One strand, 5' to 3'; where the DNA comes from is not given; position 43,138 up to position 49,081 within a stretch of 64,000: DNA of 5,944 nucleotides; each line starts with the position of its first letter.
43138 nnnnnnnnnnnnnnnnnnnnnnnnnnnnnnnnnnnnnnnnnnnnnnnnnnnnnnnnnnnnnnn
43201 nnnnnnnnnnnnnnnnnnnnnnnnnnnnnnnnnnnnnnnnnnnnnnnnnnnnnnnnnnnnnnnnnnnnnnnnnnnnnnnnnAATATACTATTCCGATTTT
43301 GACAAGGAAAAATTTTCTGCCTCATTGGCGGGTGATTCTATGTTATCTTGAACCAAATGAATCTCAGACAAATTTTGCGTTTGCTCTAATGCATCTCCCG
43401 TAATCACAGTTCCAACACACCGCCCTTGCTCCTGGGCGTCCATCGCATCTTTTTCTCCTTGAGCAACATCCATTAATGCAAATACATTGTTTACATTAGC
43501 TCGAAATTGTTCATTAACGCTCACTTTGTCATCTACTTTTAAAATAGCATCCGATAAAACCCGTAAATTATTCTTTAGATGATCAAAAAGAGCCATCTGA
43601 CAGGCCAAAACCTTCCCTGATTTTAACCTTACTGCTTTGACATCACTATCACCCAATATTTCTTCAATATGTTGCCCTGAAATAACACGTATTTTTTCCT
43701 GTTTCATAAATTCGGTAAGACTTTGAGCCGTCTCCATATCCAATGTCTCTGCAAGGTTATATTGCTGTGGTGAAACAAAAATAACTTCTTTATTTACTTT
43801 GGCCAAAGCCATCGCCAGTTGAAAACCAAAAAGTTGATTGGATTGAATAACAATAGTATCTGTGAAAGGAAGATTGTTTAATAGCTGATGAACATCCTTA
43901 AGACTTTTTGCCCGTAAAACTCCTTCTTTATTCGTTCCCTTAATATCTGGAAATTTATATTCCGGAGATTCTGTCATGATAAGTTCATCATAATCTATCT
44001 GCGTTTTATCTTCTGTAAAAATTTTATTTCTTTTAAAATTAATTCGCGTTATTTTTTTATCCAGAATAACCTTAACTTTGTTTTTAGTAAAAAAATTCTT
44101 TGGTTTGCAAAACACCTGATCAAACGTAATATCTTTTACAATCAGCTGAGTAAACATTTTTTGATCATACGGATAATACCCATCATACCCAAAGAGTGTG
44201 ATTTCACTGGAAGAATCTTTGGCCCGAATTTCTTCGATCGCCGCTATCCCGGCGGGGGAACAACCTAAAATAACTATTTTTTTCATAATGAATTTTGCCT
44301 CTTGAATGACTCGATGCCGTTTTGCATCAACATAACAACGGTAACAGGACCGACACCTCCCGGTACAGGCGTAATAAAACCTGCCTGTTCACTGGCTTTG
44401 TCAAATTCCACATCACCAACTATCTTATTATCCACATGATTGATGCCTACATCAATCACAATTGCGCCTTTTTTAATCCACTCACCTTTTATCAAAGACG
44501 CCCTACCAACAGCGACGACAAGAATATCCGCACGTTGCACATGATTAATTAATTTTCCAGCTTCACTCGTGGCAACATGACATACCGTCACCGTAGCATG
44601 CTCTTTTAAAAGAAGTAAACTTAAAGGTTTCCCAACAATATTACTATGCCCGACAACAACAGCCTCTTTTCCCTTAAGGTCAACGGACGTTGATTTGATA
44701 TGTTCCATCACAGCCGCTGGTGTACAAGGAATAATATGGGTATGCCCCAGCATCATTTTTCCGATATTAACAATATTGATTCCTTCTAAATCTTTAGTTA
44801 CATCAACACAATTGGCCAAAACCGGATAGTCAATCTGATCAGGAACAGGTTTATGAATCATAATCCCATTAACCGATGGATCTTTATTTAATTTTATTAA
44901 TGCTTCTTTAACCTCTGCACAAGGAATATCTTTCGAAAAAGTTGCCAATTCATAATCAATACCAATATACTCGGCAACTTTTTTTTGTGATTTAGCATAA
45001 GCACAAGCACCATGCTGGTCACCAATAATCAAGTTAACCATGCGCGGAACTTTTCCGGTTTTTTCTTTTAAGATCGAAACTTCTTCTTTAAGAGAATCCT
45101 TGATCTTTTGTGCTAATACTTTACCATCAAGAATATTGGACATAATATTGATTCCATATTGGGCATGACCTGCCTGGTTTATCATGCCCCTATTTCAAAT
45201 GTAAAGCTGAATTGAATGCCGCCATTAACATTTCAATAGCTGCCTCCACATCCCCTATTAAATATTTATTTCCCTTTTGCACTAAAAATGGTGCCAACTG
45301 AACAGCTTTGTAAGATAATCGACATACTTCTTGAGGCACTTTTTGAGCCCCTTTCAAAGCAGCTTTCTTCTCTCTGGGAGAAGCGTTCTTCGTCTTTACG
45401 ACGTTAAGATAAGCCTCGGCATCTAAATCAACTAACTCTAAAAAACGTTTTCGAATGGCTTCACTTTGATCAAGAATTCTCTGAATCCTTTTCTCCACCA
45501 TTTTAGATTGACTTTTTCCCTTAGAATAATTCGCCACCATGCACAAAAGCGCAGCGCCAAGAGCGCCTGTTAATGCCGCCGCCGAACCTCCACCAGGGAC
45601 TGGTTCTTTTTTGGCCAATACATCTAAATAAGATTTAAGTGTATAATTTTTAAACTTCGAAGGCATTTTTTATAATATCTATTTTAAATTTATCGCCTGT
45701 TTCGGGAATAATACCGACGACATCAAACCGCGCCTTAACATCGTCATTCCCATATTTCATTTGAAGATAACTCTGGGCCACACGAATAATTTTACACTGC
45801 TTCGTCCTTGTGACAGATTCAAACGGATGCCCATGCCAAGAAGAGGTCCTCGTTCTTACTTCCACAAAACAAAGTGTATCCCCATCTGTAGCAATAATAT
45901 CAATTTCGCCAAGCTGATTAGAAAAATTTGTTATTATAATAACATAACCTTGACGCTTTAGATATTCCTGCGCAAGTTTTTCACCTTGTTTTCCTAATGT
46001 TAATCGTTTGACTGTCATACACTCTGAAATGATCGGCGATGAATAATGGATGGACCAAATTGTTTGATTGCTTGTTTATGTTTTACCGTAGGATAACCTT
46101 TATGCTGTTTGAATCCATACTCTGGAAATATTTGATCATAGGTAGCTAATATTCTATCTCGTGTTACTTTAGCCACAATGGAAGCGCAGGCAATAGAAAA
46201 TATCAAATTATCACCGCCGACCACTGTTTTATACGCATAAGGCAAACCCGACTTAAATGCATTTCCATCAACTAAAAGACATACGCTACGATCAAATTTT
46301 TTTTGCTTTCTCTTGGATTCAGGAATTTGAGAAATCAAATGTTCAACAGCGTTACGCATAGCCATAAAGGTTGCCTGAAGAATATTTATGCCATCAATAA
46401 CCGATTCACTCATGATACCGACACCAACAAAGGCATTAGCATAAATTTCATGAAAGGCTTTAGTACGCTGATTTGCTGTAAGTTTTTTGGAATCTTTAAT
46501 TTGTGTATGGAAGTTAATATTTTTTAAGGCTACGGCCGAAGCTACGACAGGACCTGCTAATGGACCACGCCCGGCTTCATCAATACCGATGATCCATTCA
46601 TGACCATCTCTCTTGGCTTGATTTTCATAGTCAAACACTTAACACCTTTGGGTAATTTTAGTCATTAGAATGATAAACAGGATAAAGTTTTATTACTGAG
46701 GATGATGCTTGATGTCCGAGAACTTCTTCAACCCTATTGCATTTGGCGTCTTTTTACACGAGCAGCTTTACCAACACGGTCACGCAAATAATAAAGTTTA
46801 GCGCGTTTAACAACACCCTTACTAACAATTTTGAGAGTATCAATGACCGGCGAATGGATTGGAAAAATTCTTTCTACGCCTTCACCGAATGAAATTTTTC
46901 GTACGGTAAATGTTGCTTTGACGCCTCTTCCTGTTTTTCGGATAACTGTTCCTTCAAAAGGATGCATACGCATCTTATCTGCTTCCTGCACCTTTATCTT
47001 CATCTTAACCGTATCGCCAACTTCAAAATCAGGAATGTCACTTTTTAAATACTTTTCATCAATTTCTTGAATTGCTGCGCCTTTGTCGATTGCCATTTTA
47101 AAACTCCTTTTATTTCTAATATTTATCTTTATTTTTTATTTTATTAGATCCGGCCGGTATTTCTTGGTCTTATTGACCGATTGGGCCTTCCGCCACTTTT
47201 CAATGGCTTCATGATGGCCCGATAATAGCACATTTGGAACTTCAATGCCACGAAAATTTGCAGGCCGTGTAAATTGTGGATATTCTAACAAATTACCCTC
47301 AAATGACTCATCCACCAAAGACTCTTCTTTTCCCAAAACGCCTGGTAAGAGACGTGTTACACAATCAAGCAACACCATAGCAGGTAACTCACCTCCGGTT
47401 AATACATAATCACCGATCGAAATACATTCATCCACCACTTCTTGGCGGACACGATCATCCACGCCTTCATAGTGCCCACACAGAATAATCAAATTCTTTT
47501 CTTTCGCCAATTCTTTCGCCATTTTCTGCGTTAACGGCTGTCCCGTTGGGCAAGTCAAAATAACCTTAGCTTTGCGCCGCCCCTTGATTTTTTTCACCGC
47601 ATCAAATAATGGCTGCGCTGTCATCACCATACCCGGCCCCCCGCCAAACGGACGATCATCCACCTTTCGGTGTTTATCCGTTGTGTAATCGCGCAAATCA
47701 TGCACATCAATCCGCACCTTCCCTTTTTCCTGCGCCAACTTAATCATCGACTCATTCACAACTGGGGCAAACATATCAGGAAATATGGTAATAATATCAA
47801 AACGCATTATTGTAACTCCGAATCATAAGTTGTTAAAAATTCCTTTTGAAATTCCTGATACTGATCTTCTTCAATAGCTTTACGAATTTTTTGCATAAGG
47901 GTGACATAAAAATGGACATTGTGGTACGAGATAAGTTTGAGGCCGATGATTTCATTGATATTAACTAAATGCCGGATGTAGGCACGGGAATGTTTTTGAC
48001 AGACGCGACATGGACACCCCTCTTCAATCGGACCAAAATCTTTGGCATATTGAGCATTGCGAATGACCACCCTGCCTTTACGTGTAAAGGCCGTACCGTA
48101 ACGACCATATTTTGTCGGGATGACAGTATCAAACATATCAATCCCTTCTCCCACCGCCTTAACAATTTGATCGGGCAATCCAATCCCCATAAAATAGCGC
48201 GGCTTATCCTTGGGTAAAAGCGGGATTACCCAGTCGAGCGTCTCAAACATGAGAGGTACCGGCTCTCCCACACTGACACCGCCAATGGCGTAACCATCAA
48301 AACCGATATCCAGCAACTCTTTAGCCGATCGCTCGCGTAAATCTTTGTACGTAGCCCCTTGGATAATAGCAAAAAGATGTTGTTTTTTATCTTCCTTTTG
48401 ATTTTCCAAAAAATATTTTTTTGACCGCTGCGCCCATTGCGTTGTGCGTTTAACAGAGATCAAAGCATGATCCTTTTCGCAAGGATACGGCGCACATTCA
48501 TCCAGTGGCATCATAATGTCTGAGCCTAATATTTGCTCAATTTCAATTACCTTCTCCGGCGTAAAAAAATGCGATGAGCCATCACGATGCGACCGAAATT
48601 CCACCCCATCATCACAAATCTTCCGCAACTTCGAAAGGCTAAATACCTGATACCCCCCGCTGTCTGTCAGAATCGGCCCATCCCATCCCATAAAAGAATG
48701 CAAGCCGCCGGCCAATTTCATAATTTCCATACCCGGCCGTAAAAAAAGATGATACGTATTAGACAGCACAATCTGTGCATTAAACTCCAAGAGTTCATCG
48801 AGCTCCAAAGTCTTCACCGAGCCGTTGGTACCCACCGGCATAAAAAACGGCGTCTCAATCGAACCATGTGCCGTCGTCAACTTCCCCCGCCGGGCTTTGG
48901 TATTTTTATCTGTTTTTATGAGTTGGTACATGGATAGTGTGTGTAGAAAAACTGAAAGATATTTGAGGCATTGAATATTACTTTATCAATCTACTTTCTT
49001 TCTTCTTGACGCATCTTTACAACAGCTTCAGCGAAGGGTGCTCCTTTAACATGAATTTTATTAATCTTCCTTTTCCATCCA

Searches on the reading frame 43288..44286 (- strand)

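Call 8: search_protein_families(library=pfam, proteins=[window:43288-44286:-], max_evalue=0.001)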
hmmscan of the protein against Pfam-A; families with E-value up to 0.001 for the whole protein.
window:43288-44286:- (332 aa): 2 families
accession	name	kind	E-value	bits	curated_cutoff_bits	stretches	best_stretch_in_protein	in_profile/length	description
PF07992.20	Pyr_redox_2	-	1.2e-28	100.9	26.1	1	2-288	1-291/291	Pyridine nucleotide-disulphide oxidoreductase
PF00070.33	Pyr_redox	-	7.9e-09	36.4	22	1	154-223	11-81/82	Pyridine nucleotide-disulphide oxidoreductase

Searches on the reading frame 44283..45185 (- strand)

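Call 8: search_protein_families(library=pfam, proteins=[window:44283-45185:-], max_evalue=0.001)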
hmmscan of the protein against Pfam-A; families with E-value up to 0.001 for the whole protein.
window:44283-45185:- (300 aa): 2 families
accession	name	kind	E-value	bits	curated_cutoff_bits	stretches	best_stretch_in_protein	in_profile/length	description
PF02882.25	THF_DHG_CYH_C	-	6.4e-64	214.5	27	1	139-297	3-159/160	Tetrahydrofolate dehydrogenase/cyclohydrolase, NAD(P)-binding domain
PF00763.28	THF_DHG_CYH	-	1.8e-25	89.8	32.8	1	19-134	1-115/115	Tetrahydrofolate dehydrogenase/cyclohydrolase, catalytic domain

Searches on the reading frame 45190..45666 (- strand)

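Call 8: search_protein_families(library=pfam, proteins=[window:45190-45666:-], max_evalue=0.001)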
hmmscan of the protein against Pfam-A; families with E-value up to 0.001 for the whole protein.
window:45190-45666:- (158 aa): 1 family
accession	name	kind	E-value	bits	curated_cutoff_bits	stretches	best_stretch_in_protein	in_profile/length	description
PF04961.17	FTCD_C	-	4.4e-39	134.5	24.5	1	9-155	1-157/182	Formiminotransferase-cyclodeaminase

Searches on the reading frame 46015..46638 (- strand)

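Call 8: search_protein_families(library=pfam, proteins=[window:46015-46638:-], max_evalue=0.001)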
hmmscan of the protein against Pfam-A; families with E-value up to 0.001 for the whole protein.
window:46015-46638:- (207 aa): 1 family
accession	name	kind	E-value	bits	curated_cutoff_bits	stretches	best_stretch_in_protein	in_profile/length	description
PF01351.25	RNase_HII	-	1.6e-32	113.4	25.8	1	17-206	1-198/199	Ribonuclease HII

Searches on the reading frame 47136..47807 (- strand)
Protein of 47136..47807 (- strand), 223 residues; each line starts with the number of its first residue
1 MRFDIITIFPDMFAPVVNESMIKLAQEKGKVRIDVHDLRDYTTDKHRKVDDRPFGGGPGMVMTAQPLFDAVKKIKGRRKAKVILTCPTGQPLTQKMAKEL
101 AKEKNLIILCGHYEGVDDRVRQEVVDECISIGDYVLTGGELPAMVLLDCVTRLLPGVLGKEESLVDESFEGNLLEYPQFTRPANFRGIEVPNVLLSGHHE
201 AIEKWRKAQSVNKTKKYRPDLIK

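Call 8: search_protein_families(library=pfam, proteins=[window:47136-47807:-], max_evalue=0.001)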
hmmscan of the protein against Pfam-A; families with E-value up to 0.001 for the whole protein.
window:47136-47807:- (223 aa): 1 family
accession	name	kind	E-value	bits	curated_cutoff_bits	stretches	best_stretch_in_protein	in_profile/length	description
PF01746.26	tRNA_m1G_MT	-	4.3e-69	232.6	27.3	1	23-219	2-195/195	tRNA (Guanine-1)-methyltransferase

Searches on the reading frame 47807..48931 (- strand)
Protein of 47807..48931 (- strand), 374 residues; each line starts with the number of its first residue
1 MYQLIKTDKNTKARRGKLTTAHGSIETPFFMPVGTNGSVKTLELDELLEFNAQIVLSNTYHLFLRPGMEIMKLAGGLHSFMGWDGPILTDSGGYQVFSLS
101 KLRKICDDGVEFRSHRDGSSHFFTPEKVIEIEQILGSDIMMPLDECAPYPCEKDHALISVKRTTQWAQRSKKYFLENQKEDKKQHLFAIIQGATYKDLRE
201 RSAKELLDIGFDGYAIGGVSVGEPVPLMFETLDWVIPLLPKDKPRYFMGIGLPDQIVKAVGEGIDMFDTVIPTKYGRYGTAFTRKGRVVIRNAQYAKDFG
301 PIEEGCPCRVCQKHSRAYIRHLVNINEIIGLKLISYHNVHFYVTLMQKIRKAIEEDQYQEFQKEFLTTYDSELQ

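Call 8: search_protein_families(library=pfam, proteins=[window:47807-48931:-], max_evalue=0.001)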
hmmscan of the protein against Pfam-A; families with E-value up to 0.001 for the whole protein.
window:47807-48931:- (374 aa): 2 families
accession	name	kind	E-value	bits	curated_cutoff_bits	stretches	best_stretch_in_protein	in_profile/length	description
PF01702.25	TGT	-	5.4e-157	522.8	26.3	1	12-370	2-356/357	Queuine tRNA-ribosyltransferase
PF07032.16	DUF1322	-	0.00055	20.8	25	0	28-51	32-55/73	Protein of unknown function (DUF1322)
